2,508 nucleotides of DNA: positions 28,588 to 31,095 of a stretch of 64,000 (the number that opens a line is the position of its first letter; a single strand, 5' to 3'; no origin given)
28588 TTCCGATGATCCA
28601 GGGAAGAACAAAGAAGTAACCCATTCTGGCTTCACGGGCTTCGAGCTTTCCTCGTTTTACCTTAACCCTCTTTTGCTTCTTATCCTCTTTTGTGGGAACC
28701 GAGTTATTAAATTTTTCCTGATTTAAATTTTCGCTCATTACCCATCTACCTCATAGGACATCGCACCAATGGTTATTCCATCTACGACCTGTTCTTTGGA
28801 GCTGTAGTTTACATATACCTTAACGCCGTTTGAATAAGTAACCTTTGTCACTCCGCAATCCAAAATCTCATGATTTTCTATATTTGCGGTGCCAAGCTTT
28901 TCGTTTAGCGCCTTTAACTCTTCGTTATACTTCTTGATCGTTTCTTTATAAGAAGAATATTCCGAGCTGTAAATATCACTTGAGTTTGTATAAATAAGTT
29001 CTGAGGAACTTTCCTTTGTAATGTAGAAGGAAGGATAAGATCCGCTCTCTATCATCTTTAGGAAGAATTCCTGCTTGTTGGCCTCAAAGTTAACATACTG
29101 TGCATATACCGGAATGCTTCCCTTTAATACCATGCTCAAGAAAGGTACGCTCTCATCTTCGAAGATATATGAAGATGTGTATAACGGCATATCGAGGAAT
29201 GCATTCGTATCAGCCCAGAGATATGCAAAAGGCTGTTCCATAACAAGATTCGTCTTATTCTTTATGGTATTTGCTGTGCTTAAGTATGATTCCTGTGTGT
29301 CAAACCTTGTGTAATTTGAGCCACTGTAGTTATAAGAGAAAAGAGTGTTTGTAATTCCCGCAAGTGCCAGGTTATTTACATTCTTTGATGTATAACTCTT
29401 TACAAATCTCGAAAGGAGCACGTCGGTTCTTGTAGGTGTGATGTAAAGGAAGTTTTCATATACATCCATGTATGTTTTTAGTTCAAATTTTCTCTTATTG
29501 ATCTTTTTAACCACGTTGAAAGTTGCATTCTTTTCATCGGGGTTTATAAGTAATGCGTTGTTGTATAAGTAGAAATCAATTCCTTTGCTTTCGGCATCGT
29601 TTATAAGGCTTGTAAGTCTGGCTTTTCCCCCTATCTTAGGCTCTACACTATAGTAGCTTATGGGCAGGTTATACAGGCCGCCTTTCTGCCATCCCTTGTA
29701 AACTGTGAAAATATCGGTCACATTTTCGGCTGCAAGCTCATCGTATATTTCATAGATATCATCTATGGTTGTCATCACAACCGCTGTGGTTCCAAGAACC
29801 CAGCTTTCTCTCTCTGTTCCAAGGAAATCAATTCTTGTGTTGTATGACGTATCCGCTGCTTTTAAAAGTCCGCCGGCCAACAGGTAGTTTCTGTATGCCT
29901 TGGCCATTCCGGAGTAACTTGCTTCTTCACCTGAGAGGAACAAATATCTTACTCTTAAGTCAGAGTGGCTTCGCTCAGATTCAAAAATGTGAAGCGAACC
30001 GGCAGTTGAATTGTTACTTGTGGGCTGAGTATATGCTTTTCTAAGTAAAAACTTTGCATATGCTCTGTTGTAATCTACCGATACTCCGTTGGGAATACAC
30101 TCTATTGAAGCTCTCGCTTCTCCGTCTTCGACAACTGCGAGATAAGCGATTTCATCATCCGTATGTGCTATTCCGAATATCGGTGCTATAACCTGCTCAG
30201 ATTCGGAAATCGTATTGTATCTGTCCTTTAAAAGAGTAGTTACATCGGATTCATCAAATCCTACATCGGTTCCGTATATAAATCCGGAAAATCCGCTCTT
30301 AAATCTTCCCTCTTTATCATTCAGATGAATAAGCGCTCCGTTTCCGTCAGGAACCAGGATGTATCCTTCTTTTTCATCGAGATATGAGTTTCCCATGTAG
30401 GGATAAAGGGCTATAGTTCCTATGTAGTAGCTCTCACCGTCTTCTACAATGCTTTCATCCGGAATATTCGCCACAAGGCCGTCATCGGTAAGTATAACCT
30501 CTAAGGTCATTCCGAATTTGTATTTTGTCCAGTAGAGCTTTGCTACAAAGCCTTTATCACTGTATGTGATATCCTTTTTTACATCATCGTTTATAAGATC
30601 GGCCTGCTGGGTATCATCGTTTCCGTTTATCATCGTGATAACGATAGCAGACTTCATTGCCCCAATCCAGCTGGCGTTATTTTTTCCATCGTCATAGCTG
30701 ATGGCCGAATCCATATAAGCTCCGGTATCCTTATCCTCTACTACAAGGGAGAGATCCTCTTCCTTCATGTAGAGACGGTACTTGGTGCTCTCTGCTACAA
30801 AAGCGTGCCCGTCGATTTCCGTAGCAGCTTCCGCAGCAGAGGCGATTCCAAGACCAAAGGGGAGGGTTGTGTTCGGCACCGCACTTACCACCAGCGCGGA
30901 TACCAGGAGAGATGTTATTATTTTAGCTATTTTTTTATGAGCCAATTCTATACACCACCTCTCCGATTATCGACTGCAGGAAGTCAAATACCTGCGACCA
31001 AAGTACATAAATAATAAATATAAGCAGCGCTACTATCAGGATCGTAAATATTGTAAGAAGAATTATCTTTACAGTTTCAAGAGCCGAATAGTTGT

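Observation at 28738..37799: Conserved-looking five-gene surface module of unknown mechanism: CBM-SBP giant + two permeases + NHL-TPR-Yip1 membrane protein + 735-aa anchored protein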

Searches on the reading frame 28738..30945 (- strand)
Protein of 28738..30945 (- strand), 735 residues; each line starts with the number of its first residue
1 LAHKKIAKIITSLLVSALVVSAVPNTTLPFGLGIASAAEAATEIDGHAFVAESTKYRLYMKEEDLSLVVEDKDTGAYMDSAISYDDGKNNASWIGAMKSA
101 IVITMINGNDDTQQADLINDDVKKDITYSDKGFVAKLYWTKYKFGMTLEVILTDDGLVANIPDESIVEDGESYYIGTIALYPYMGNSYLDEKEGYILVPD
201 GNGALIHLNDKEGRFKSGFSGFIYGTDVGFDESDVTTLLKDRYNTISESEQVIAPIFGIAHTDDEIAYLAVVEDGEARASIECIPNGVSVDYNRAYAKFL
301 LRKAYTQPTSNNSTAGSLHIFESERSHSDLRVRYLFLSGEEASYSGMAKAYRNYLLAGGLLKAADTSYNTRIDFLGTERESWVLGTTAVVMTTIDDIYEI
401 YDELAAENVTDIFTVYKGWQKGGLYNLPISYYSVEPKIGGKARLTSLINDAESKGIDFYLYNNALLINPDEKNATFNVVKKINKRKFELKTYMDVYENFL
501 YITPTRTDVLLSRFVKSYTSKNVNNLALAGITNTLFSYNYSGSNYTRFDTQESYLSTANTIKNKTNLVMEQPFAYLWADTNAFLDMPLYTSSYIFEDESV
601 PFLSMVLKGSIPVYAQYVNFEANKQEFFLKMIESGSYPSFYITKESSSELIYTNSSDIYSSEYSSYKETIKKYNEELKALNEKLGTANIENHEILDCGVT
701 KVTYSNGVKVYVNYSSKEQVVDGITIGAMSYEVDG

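Call 4: search_protein_families(library=pfam, proteins=[window:28738-30945:-], max_evalue=0.01)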
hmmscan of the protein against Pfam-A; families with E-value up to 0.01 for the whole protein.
window:28738-30945:- (735 aa): 1 family
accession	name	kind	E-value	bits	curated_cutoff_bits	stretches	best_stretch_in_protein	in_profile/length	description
PF18952.6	DUF5696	-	1.2e-175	586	25.6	1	124-731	2-612/612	Family of unknown function (DUF5696)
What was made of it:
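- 28738..30945 (-): DUF5696 protein (735 aa). It has an N-terminal signal/anchor and a three-domain GH129/GH101-like fold (beta-sandwich, (beta/alpha)8 barrel, beta-sandwich). The canonical nucleophile is replaced by Asn533. PF18952 E 1.2e-175 (call 4).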

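Call 6: search_protein_families(library=ncbifam, proteins=[window:28738-30945:-], max_evalue=0.01)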
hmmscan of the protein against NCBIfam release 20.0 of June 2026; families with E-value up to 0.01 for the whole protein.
window:28738-30945:- (735 aa): 0 families

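Call 7: search_solved_structures(query=window:28738-30945:-, max_evalue=1, show_alignments=2)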
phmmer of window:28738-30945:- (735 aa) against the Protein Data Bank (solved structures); distinct sequences matched with E-value up to 1: 1.
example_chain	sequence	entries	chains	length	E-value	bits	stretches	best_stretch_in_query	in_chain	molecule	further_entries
1q15_A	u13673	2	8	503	0.49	11.8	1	372-423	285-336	CarA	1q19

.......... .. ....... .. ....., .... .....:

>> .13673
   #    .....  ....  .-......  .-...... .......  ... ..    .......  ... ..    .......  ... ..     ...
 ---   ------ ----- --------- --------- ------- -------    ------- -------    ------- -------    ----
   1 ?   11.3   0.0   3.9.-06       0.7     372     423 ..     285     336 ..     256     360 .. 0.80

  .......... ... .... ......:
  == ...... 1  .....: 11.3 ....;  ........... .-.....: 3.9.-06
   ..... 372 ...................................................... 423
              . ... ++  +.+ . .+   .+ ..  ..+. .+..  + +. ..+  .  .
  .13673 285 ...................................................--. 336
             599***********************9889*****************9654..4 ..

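Call 10: find_homologous_proteins(query=window:28738-30945:-, max_evalue=0.00001)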
Query window:28738-30945:- (735 aa): 1293 proteins with E <= 0.00001 among 8000 candidates; the best 120 are listed.
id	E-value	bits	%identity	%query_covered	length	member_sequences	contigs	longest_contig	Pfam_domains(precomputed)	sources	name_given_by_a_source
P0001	0.0e+0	1625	100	100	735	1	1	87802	PF18952.7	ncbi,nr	ncbi:MAG: hypothetical protein K5669_12110 [Lachnospiraceae bacterium]|nr:hypothetical protein [Lach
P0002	0.0e+0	1338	81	100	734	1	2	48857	PF18952.7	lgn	-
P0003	0.0e+0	1336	81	100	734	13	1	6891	PF18952.7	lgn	-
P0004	0.0e+0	1335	80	100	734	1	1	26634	PF18952.7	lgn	-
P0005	0.0e+0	1331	81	100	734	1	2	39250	PF18952.7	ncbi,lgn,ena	-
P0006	0.0e+0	1329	80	100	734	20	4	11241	PF18952.7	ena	-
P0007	0.0e+0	1326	80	100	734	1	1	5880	PF18952.7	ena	-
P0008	0.0e+0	1299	78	100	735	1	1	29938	PF18952.7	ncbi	-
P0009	0.0e+0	1294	78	100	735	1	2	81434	PF18952.7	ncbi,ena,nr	ncbi:MAG: hypothetical protein IJ796_08155 [Lachnospiraceae bacterium]|nr:hypothetical protein [Lach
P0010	0.0e+0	1280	78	100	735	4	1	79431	PF18952.7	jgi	jgi:hypothetical protein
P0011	0.0e+0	1270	76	100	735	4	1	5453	PF18952.7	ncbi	-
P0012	0.0e+0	1269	77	100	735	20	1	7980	PF18952.7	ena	-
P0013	0.0e+0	1259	75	100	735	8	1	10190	PF18952.7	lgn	-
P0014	0.0e+0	1208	75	97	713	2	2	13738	PF18952.7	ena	-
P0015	0.0e+0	1196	74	100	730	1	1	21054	PF18952.7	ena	-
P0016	0.0e+0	1178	72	100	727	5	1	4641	PF18952.7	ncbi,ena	-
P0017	0.0e+0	1173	71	100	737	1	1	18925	PF18952.7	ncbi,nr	ncbi:MAG: hypothetical protein K5682_00890 [Lachnospiraceae bacterium]|nr:hypothetical protein [Lach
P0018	0.0e+0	1166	71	100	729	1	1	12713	PF18952.7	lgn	-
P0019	0.0e+0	1159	70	100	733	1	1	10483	PF18952.7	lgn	-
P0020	0.0e+0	1151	69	100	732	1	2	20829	PF18952.7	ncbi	-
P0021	0.0e+0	1144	69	99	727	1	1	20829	PF18952.7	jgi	jgi:hypothetical protein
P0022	0.0e+0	1135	69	98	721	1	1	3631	PF18952.7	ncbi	-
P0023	0.0e+0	1130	68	100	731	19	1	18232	PF18952.7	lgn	-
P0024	0.0e+0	1127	70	96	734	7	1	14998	PF18952.7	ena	-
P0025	0.0e+0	1126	69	100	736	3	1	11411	PF18952.7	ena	-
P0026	0.0e+0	1124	69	100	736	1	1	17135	PF18952.7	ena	-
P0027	0.0e+0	1123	68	100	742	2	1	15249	PF18952.7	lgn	-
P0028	0.0e+0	1121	69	98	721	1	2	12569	PF18952.7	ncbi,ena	-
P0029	0.0e+0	1117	70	99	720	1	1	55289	PF18952.7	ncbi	-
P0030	0.0e+0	1117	68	100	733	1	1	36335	PF18952.7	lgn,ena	-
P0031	0.0e+0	1116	68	100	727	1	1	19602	PF18952.7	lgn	-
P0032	0.0e+0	1116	68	100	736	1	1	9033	PF18952.7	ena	-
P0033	0.0e+0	1115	69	98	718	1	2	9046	PF18952.7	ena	-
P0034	0.0e+0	1113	71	94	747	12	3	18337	PF18952.7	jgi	jgi:hypothetical protein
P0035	0.0e+0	1111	71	95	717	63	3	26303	PF18952.7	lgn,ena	-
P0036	0.0e+0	1109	67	100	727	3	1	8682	PF18952.7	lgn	-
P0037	0.0e+0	1108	67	99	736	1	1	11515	PF18952.7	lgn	-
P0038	0.0e+0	1108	67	100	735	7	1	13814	PF18952.7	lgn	-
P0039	0.0e+0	1108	67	100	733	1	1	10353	PF18952.7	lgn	-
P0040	0.0e+0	1108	67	100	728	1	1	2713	PF18952.7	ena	-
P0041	0.0e+0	1107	67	100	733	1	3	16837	PF18952.7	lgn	-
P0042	0.0e+0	1107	67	99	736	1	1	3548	PF18952.7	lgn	-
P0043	0.0e+0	1106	68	100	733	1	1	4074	PF18952.7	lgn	-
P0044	0.0e+0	1106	68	99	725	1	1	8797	PF18952.7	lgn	-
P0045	0.0e+0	1106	68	97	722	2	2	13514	PF18952.7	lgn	-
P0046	0.0e+0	1106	67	99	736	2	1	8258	PF18952.7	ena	-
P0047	0.0e+0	1106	68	99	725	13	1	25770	PF18952.7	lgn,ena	-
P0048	0.0e+0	1106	67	100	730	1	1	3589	PF18952.7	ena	-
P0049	0.0e+0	1106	67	100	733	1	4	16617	PF18952.7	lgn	-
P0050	0.0e+0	1106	67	100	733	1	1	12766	PF18952.7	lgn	-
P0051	0.0e+0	1105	67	99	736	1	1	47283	PF18952.7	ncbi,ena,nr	ncbi:MAG: hypothetical protein HDR12_02225 [Lachnospiraceae bacterium]|nr:hypothetical protein [Lach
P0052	0.0e+0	1105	67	100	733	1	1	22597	PF18952.7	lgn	-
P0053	0.0e+0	1104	70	96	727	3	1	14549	PF18952.7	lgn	-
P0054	0.0e+0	1104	70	95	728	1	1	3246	PF18952.7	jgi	jgi:hypothetical protein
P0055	0.0e+0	1103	67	99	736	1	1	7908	PF18952.7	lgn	-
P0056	0.0e+0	1103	67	100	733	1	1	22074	PF18952.7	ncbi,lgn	-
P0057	0.0e+0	1102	67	100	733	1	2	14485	PF18952.7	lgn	-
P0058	0.0e+0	1101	68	98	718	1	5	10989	PF18952.7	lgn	-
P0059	0.0e+0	1101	67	100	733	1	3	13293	PF18952.7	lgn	-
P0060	0.0e+0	1100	66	100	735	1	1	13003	PF18952.7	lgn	-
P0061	0.0e+0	1100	67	100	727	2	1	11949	PF18952.7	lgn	-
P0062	0.0e+0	1098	67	100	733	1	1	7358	PF18952.7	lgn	-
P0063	0.0e+0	1096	67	100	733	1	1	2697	PF18952.7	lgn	-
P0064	0.0e+0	1095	67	99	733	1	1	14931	PF18952.7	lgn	-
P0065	0.0e+0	1095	68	97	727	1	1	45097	PF18952.7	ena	-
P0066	0.0e+0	1095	65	100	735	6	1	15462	PF18952.7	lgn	-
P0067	0.0e+0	1095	66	99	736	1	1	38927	PF18952.7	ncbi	-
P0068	0.0e+0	1094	67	96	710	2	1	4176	PF18952.7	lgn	-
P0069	0.0e+0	1094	66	99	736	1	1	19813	PF18952.7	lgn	-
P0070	0.0e+0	1094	67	99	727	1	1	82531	PF18952.7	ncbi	ncbi:MAG: DUF5696 domain-containing protein [Agathobacter sp.]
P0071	0.0e+0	1094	67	99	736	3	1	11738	PF18952.7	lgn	-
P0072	0.0e+0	1094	65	100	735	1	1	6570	PF18952.7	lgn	-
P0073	0.0e+0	1092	68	95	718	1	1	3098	PF18952.7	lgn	-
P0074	0.0e+0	1092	67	98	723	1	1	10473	PF18952.7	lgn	-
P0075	0.0e+0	1091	66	99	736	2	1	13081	PF18952.7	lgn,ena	-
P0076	0.0e+0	1091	66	98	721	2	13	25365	PF18952.7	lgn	-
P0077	0.0e+0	1090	69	96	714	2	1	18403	PF18952.7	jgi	-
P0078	0.0e+0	1088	66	99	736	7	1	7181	PF18952.7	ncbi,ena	-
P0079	0.0e+0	1087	66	99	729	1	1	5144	PF18952.7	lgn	-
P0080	0.0e+0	1086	69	96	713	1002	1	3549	PF18952.7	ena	-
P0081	0.0e+0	1085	66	99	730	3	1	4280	PF18952.7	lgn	-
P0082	0.0e+0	1082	69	94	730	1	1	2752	PF18952.7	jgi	-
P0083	0.0e+0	1082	66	99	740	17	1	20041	PF18952.7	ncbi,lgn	-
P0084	0.0e+0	1078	66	100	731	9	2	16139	PF18952.7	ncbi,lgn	-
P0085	0.0e+0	1072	65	99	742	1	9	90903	PF18952.7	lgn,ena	-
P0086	0.0e+0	1072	65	99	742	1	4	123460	PF18952.7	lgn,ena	-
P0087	0.0e+0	1070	66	96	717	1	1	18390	PF18952.7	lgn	-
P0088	0.0e+0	1068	65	99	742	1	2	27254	PF18952.7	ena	-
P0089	0.0e+0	1065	64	100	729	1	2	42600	PF18952.7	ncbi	-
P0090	0.0e+0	1064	65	100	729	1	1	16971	PF18952.7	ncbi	-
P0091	0.0e+0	1062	64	100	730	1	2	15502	PF18952.7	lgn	-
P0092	0.0e+0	1060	67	95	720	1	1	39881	PF18952.7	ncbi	-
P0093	0.0e+0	1058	62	99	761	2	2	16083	PF18952.7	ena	-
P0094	0.0e+0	1057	65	100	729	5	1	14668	PF18952.7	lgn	-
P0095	0.0e+0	1055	66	95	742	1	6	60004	PF18952.7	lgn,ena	-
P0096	0.0e+0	1054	71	89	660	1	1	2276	PF18952.7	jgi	jgi:hypothetical protein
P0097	0.0e+0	1053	65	100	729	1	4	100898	PF18952.7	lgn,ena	-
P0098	0.0e+0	1053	66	95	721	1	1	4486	PF18952.7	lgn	-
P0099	0.0e+0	1052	65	100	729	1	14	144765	PF18952.7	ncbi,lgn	-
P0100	0.0e+0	1052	65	100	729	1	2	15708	PF18952.7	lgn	-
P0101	0.0e+0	1052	67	95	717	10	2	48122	PF18952.7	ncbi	-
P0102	0.0e+0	1052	65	100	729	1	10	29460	PF18952.7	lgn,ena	-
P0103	0.0e+0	1051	64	100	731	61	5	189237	PF18952.7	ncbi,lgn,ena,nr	ncbi:MAG: hypothetical protein HDR21_13175 [Lachnospiraceae bacterium]|nr:hypothetical protein [Lach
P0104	0.0e+0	1051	64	100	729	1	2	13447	PF18952.7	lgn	-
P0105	0.0e+0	1050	63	100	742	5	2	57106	PF18952.7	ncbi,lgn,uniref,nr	ncbi:MAG: hypothetical protein K6G87_10725 [Butyrivibrio sp.]|uniref:DUF5696 domain-containing prote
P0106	0.0e+0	1050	64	100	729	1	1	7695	PF18952.7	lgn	-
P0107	0.0e+0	1049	64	100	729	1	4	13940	PF18952.7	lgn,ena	-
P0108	0.0e+0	1049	65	97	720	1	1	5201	PF18952.7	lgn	-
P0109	0.0e+0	1048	64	100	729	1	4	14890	PF18952.7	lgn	-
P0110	0.0e+0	1048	65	98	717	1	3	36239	PF18952.7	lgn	-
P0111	0.0e+0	1048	66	96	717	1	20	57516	PF18952.7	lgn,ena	-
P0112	0.0e+0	1048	64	100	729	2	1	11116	PF18952.7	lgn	-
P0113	0.0e+0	1048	66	96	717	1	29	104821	PF18952.7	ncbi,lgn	-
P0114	0.0e+0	1047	64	100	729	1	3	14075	PF18952.7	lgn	-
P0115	0.0e+0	1046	66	96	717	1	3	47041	PF18952.7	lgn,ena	-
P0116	0.0e+0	1046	66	96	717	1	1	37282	PF18952.7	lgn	-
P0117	0.0e+0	1046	66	96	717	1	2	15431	PF18952.7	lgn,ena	-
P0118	0.0e+0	1046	64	100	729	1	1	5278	PF18952.7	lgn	-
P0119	0.0e+0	1045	66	96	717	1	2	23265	PF18952.7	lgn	-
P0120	0.0e+0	1045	64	100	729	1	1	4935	PF18952.7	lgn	-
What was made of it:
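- On Sus-like PUL: The host is a Lachnospiraceae bacterium (call 10).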

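Call 13: find_related_loci(query=A1, collection=genome_contigs, flank=10000)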
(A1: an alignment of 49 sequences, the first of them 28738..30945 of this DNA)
Query A1 (735 aa) in genome_contigs; peptide patterns used: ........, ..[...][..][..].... (x = any residue, [..] = any of these).
373 stretches matched a pattern; 334 encode a relative of the query (tblastn E <= 1e-3); the best 80 are kept; 80 distinct loci.
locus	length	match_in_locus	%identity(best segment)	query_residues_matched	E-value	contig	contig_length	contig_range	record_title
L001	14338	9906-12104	79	1-733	0e+0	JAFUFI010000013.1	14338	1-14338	MAG: Lachnospiraceae bacterium isolate RGIG4443 Roe_deer_Omasum-4__c10084, whole genome shotgun sequence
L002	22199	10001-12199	78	1-733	0e+0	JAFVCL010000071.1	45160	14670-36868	MAG: Lachnospiraceae bacterium isolate RGIG5044 Roe_deer_Rumen.Co__c1107155, whole genome shotgun sequence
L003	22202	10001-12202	78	1-734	0e+0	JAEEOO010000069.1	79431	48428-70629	MAG: Lachnospiraceae bacterium isolate Tb.RUG.289 NODE_5381682_length_79431_cov_1.847473, whole genome shotgun sequence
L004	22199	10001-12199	75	1-733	0e+0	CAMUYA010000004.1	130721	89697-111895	MAG TPA_asm: uncultured Lachnospiraceae bacterium isolate SRR8387720_bin.9_metaWRAP_v1.3_MAG genome assembly, contig: ER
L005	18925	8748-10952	71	1-733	0e+0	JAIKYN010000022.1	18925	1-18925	MAG: Lachnospiraceae bacterium isolate RUI482 k141_15488284_flag=0_multi=47.9750_len=18925, whole genome shotgun sequenc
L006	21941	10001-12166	69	1-733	0e+0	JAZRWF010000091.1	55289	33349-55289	MAG: Lachnospiraceae bacterium isolate T1900044952_TA20190005.MAGScoT_cleanbin_000061 SGB_3705_k141_1734333, whole genom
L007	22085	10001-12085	71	39-733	0e+0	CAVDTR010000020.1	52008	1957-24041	Lachnospiraceae bacterium isolate G02649-L1_cleanbin_000011 genome assembly, contig: Spades_G02649-L1_contig_363, whole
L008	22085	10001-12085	71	39-733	0e+0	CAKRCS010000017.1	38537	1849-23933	MAG: uncultured Agathobacter sp. isolate REFINED_METABAT215_TOP10_CONTIGS_1500_ASSEMBLY_K77_MERGED__Hadza_MoBio_hadza-E-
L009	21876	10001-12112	70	30-733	0e+0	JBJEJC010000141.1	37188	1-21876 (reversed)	MAG: Roseburia sp. isolate PUUB56_bin.005 NODE_575_length_37188_cov_7.444564, whole genome shotgun sequence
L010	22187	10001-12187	67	1-733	0e+0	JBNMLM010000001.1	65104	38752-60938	MAG: Eubacteriales bacterium isolate CM_BacCAG1205.17 k141_315610_length_65104_cov_13.8378, whole genome shotgun sequenc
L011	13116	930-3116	66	5-734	0e+0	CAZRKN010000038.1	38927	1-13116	MAG TPA_asm: uncultured Bacteroides sp. isolate SRP199465_co1_196 genome assembly, contig: NODE_2270_length_38927_cov_50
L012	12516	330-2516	66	1-733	0e+0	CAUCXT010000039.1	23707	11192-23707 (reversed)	MAG TPA_asm: uncultured Eubacterium sp. isolate ERR9609750_bin.3_MetaWRAP_v1.3_MAG genome assembly, contig: ERZ18534098.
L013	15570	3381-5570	65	1-733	0e+0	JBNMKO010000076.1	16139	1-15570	MAG: Eubacteriales bacterium isolate CM_BacCAG1528.41 k141_240367_length_16139_cov_13.0000, whole genome shotgun sequenc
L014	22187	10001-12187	65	1-733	0e+0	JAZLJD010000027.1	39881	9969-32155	MAG: Lachnospiraceae bacterium isolate T1900044968_TA20190030.MAGScoT_cleanbin_000015 SGB_4014_k141_1463523, whole genom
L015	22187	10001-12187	64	1-733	0e+0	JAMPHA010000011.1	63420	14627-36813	MAG: Clostridium sp. isolate NALB_7961_30 Scaffold_#11__SCF_011__63420_bp, whole genome shotgun sequence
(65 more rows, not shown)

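Call 18: search_dna_similar(query=window:28738-30945:-, collection=plasmids, mode=protein, max_evalue=0.00001, max_rows=30)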
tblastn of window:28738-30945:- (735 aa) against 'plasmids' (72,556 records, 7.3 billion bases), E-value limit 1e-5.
Records with a match: 2; places in all: 2; records where one place covers at least 80% of the query: 2.
Best place of each record, by identity: <60% 2.
By first word of the organism name: Paenibacillus 1; Butyrivibrio 1.
By predicted mobility (MOB-suite, as given by PLSDB): non-mobilizable 2.
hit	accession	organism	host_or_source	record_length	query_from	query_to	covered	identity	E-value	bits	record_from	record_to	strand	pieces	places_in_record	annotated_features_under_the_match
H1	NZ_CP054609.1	Paenibacillus cellulosilyticus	cell culture,soil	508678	46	733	94%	24.3%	8e-42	172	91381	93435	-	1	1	DUF5696 domain-containing protein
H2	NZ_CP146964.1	Butyrivibrio fibrisolvens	Bovinae,Bovine rumen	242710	144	731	80%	28.3%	9e-44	178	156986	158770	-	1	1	DUF5696 domain-containing protein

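Call 20: get_annotated_region(hit=H1, flank=12000)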
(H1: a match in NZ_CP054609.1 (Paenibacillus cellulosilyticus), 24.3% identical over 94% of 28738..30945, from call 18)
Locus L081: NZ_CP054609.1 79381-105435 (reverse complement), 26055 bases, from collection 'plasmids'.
description: Paenibacillus cellulosilyticus strain KACC 14175 plasmid unnamed1, complete sequence
organism: Paenibacillus cellulosilyticus (NCBI taxid 375489)
taxonomy: Bacteria; Bacillota; Bacilli; Bacillales; Paenibacillaceae; Paenibacillus; Paenibacillus cellulosilyticus
host: -; source: cell culture,soil; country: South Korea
typing (MOB-suite, as given by PLSDB): non-mobilizable
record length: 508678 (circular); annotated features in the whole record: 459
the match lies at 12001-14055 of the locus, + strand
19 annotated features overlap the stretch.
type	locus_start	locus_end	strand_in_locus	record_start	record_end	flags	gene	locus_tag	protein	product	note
CDS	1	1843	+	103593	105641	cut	recG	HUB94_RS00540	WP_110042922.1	ATP-dependent DNA helicase RecG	GO:0006310 - DNA recombination [Evidence IEA]; GO:0006281 - DNA repair [Evidence IEA]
CDS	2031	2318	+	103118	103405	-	-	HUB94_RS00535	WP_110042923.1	stage VI sporulation protein F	-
CDS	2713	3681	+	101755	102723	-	-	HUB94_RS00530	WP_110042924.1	aldo/keto reductase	-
CDS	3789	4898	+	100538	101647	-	ugpC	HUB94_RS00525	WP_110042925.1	sn-glycerol-3-phosphate ABC transporter ATP-binding protein UgpC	-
CDS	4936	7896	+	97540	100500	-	-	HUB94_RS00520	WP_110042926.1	extracellular solute-binding protein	-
CDS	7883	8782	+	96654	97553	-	-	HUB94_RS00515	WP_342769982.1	sugar ABC transporter permease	-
CDS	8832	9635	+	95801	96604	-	-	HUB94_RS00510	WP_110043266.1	carbohydrate ABC transporter permease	GO:0008643 - carbohydrate transport [Evidence IEA]; GO:0055085 - transmembrane transport [Evidence IEA]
CDS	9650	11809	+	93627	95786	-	-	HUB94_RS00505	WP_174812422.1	YIP1 family protein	-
CDS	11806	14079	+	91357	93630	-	-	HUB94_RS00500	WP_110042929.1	DUF5696 domain-containing protein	-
CDS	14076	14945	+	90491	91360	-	-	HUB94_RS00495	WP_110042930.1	sugar ABC transporter permease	-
CDS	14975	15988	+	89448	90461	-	-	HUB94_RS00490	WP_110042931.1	carbohydrate ABC transporter permease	GO:0008643 - carbohydrate transport [Evidence IEA]; GO:0055085 - transmembrane transport [Evidence IEA]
CDS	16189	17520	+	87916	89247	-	-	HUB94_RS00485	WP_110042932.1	LLM class flavin-dependent oxidoreductase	-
CDS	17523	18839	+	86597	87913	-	-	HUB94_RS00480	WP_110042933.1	LLM class flavin-dependent oxidoreductase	-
CDS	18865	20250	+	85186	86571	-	-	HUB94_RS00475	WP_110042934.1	extracellular solute-binding protein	-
CDS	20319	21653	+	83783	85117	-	-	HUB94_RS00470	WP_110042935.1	LLM class flavin-dependent oxidoreductase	-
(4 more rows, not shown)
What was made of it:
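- On Type I (CUT1) ABC carbohydrate importer: A ugpC gene lies directly upstream of the Paenibacillus cassette (call 20).
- A UgpC ATPase gene lies directly upstream in Paenibacillus (call 20).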
